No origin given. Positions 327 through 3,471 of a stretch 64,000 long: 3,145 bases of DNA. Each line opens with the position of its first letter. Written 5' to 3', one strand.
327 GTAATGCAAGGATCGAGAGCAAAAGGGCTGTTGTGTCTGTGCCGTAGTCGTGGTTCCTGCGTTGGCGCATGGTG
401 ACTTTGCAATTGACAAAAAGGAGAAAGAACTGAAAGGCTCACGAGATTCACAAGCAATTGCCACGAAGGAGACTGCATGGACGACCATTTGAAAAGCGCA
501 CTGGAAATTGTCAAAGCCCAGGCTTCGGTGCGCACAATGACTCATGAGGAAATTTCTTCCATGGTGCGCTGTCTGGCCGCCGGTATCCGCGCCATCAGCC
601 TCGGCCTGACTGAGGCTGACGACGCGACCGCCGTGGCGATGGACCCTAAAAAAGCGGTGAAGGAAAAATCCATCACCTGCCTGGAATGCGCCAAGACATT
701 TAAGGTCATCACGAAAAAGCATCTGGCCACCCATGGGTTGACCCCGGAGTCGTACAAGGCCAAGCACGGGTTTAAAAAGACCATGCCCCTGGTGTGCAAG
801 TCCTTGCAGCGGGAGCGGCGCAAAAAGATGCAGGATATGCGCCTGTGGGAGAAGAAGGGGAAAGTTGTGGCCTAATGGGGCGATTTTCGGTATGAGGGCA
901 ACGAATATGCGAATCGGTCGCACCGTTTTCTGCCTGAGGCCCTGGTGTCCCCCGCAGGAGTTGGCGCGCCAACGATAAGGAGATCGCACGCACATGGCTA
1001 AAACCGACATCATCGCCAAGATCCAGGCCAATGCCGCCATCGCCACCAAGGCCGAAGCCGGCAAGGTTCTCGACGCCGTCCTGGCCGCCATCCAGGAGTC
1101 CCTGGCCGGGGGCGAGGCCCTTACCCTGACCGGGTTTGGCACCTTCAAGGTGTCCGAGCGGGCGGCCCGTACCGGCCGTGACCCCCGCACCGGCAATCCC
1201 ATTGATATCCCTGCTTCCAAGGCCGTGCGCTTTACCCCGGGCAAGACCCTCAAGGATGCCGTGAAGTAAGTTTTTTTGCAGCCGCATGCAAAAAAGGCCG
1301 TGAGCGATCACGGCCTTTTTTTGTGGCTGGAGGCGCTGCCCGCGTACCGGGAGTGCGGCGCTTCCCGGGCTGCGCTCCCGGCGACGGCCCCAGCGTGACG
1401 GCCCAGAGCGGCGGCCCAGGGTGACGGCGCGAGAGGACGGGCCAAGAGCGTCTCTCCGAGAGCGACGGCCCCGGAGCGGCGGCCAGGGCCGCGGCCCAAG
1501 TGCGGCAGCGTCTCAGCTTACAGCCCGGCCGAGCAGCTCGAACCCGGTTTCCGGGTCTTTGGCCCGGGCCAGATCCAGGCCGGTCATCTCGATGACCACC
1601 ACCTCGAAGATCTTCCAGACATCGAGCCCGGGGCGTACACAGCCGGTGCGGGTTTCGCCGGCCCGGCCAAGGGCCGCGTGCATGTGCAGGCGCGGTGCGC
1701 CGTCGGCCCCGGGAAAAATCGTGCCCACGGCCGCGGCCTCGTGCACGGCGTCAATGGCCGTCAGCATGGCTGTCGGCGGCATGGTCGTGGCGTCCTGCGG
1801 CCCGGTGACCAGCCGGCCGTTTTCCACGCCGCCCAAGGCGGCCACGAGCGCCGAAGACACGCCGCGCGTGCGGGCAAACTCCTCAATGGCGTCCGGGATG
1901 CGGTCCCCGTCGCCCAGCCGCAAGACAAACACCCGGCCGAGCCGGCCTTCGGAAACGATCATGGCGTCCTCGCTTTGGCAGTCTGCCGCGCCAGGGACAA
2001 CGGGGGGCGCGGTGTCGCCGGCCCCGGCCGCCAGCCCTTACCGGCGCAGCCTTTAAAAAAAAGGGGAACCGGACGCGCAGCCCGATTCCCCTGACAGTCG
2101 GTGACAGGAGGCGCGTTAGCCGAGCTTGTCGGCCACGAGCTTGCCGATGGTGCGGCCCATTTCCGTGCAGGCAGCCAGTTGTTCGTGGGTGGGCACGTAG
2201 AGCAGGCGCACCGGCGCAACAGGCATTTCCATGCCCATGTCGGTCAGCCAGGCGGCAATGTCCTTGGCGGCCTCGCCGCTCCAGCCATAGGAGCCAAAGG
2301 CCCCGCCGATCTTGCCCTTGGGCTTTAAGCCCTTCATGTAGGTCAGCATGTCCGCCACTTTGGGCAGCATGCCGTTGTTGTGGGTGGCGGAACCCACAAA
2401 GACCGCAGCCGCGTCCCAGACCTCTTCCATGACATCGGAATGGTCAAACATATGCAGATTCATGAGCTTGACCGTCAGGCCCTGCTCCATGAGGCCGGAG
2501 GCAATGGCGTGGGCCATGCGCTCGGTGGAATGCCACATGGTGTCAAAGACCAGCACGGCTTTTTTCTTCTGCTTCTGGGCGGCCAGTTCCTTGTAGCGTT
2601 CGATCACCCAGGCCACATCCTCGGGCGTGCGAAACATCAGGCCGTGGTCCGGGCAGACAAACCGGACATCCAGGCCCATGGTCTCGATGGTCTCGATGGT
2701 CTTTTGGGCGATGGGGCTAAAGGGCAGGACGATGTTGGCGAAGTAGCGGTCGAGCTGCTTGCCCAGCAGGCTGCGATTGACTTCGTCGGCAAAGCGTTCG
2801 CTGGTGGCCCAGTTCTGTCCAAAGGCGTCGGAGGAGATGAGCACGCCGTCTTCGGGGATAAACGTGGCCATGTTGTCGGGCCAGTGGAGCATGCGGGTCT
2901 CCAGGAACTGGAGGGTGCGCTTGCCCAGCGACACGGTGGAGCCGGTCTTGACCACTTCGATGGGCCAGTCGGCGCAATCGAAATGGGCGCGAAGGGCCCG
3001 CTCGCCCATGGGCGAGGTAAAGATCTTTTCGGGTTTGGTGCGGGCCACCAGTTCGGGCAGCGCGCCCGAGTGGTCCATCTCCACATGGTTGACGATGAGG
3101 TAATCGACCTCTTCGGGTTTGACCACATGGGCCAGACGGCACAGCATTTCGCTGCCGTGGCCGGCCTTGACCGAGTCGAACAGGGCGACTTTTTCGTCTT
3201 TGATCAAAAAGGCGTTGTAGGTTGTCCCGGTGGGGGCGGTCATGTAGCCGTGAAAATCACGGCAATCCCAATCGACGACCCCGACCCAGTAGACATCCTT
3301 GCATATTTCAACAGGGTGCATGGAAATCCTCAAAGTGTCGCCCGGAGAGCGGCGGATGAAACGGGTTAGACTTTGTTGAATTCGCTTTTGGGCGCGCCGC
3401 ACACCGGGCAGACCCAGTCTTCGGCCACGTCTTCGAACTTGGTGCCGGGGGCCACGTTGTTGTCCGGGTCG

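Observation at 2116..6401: Co-oriented oxygen/redox response locus: tetraheme cytochrome c, heme-c-containing MCP (DcrA-like), rubredoxin and ROO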

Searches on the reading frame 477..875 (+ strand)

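Call 5: search_protein_families(library=pfam, proteins=[window:477-875:+], max_evalue=0.01)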
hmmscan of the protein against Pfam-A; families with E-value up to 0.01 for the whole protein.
window:477-875:+ (132 aa): 1 family
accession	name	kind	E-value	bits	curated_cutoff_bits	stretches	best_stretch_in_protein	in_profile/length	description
PF05443.17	ROS_MUCR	-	2.2e-38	131.5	25.4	1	4-124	2-123/123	ROS/MUCR transcriptional regulator protein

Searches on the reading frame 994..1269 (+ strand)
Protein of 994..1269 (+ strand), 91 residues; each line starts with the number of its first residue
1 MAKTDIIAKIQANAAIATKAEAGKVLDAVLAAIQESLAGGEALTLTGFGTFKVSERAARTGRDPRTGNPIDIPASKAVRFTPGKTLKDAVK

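Call 5: search_protein_families(library=pfam, proteins=[window:994-1269:+], max_evalue=0.01)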
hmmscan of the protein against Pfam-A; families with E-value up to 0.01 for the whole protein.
window:994-1269:+ (91 aa): 4 families
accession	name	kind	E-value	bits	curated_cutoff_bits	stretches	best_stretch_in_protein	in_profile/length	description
PF00216.26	Bac_DNA_binding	-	2.7e-31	108.1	22.4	1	1-91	1-90/90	Bacterial DNA-binding protein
PF18291.6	HU-HIG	-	2.6e-06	27.9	26.2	1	14-91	44-119/125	HU domain fused to wHTH, Ig, or Glycine-rich motif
PF10025.14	DUF2267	-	0.00095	19.8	29.8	1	5-45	3-43/122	Uncharacterized conserved protein (DUF2267)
PF00699.25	Urease_beta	-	0.005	17.3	25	1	58-85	47-74/98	Urease beta subunit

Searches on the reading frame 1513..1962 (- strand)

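Call 5: search_protein_families(library=pfam, proteins=[window:1513-1962:-], max_evalue=0.01)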
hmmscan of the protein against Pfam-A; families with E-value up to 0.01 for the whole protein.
window:1513-1962:- (149 aa): 1 family
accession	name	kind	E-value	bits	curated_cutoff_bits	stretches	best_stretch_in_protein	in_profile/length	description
PF03479.20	PCC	-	1.2e-21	77.6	25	1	10-127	1-116/117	Plants and Prokaryotes Conserved (PCC) domain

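Call 35: search_protein_families(library=ncbifam, proteins=[window:1513-1962:-], max_evalue=0.01)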
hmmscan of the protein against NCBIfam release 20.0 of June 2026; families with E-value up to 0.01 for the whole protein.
window:1513-1962:- (149 aa): 0 families

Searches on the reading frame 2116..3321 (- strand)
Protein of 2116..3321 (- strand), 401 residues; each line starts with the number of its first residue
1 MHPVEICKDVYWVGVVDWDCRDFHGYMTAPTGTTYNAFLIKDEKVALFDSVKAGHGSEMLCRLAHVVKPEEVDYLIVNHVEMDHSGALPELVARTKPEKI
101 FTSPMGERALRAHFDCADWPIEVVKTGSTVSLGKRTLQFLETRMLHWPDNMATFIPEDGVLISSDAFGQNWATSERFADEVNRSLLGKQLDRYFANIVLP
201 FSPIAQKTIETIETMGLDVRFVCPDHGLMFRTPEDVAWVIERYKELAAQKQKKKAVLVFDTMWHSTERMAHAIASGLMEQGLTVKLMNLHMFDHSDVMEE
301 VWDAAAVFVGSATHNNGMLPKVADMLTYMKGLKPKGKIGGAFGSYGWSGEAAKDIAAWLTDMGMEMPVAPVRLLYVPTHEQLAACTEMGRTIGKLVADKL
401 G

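Call 5: search_protein_families(library=pfam, proteins=[window:2116-3321:-], max_evalue=0.01)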
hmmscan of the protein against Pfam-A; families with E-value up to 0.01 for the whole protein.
window:2116-3321:- (401 aa): 4 families
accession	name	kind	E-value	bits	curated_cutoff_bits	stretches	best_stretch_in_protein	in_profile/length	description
PF19583.5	ODP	-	3e-18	66.9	27.2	1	35-227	3-194/194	ODP family beta lactamase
PF00258.30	Flavodoxin_1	-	3.2e-17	63.5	25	1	257-368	1-122/143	Flavodoxin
PF00753.33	Lactamase_B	-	2.8e-07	31.1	22.7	1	34-170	5-154/196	Metallo-beta-lactamase superfamily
PF12706.13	Lactamase_B_2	-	0.0036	17.4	27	0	68-148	27-116/200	Beta-lactamase superfamily domain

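Call 8: search_solved_structures(query=window:2116-3321:-, max_evalue=0.001)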
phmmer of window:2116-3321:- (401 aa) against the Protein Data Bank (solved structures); distinct sequences matched with E-value up to 0.001: 26.
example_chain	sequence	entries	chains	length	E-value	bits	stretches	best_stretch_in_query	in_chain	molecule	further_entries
1e5d_A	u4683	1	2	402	7.4e-143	479.5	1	5-400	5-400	RUBREDOXIN:OXYGEN OXIDOREDUCTASE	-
1ycf_A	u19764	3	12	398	1.5e-106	360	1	2-398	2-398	Nitric oxide reductase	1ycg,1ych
7r2p_A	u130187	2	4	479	1.3e-84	287.8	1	6-394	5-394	Anaerobic nitric oxide reductase flavorubredoxin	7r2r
6etb_A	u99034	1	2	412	5.2e-84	285.8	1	6-394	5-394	Anaerobic nitric oxide reductase flavorubredoxin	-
7r0f_A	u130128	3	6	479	6.3e-84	285.5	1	6-394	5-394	Anaerobic nitric oxide reductase flavorubredoxin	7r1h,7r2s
7r1j_A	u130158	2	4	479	8.6e-84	285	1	6-394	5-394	Anaerobic nitric oxide reductase flavorubredoxin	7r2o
4d02_A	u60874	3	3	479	4.3e-83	282.8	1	6-394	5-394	ANAEROBIC NITRIC OXIDE REDUCTASE FLAVORUBREDOXIN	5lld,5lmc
6frm_A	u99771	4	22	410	3.3e-82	279.8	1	4-394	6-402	Coenzyme F420H2 oxidase (FprA) | F420H2 oxidase (FprA)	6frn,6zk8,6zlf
2ohh_A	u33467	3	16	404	2.3e-78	267.2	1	6-393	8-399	Type A flavoprotein fprA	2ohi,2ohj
2q9u_A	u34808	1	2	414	2.9e-65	224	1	5-361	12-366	A-type flavoprotein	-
1vme_A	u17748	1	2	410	1.2e-34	123.3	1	9-355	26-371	Flavoprotein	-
4dil_A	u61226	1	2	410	1.1e-33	120.1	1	9-355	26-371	FLAVOPROTEIN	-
5v8s_A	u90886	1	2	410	2.1e-33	119.1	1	9-355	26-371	Flavoprotein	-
4dik_A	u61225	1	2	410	2.9e-33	118.7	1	9-355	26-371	FLAVOPROTEIN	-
6h0c_A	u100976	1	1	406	1.2e-28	103.4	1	17-392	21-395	Putative diflavin flavoprotein A 3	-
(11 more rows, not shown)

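Call 35: search_protein_families(library=ncbifam, proteins=[window:2116-3321:-], max_evalue=0.01)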
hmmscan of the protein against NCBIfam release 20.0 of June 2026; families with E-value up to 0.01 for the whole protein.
window:2116-3321:- (401 aa): 12 families
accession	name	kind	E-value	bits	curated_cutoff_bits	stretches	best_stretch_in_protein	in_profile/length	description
NF008887.0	PRK11921.1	equivalog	3.2e-117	391.8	635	1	4-395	3-394/396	anaerobic nitric oxide reductase flavorubredoxin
NF003954.0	PRK05452.1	equivalog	1.7e-101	340.5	711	1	5-396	4-396/479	anaerobic nitric oxide reductase flavorubredoxin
TIGR01753.1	flav_short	equivalog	1.6e-16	61.1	123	1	256-391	2-138/140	flavodoxin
NF004049.0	PRK05568.1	equivalog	1e-09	38.8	206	1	254-392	3-139/142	flavodoxin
NF005246.0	PRK06756.1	subfamily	6.4e-07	29.5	130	1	254-394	3-145/148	flavodoxin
NF005216.0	PRK06703.1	subfamily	5.8e-06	26.4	127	1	253-391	2-142/151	flavodoxin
NF045584.1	cas14_MBL_CASP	equivalog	1e-05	24.1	800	1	56-103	35-82/612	type VII CRISPR-associated protein Cas14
NF004050.0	PRK05569.1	subfamily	3.4e-05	24.2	136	1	256-391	5-138/141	flavodoxin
NF005587.0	PRK07308.1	equivalog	0.00017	21.8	138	1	255-344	4-90/147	flavodoxin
NF006747.0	PRK09271.1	equivalog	0.00097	18.9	104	1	255-332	3-78/160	flavodoxin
NF033088.2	bla_subclass_B1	equivalog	0.0011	18.6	200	0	34-162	30-155/217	subclass B1 metallo-beta-lactamase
NF000059.1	tet_redox_37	exception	0.0041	17.8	225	1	192-270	3-77/108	tetracycline resistance NADPH-dependent oxidoreductase Tet(37)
